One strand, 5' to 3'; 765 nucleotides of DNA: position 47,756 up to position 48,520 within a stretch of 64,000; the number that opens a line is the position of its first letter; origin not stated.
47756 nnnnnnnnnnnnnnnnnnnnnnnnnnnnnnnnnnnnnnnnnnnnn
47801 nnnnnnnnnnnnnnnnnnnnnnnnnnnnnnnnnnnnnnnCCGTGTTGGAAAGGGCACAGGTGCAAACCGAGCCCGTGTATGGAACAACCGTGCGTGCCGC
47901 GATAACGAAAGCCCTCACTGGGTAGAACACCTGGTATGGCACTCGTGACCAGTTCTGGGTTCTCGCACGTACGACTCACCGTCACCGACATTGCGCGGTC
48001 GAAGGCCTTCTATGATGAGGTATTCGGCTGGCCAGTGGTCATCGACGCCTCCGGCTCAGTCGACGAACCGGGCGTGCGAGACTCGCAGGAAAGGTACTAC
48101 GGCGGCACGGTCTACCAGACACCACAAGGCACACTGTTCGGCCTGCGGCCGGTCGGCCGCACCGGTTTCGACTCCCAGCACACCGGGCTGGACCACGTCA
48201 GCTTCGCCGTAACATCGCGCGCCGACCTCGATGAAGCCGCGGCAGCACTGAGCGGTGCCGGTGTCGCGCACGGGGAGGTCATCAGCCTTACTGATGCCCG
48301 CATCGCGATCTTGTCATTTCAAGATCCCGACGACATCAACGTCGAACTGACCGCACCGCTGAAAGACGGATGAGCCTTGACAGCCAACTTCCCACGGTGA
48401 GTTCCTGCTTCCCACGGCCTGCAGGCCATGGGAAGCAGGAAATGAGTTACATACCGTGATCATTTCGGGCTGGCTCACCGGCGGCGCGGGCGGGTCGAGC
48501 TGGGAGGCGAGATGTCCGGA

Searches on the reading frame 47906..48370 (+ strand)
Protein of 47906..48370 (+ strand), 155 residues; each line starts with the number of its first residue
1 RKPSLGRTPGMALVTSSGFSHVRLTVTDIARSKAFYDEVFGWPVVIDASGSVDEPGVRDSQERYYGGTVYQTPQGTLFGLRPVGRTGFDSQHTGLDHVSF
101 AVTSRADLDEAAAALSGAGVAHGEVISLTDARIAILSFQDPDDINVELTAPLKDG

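Call 72: search_protein_families(library=pfam, proteins=[window:47906-48370:+], max_evalue=0.00001)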
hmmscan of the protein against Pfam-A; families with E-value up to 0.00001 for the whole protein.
window:47906-48370:+ (155 aa): 3 families
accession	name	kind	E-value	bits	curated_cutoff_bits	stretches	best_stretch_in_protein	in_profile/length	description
PF00903.31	Glyoxalase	-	1.1e-10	42.4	20.6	1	19-148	2-121/121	Glyoxalase/Bleomycin resistance protein/Dioxygenase superfamily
PF22677.2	Ble-like_N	-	3.8e-07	30.2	24.5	1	21-43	4-26/41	Bleomycin resistance protein-like N-terminal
PF13669.12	Glyoxalase_4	-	4.8e-06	27.3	27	0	21-121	2-92/109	Glyoxalase/Bleomycin resistance protein/Dioxygenase superfamily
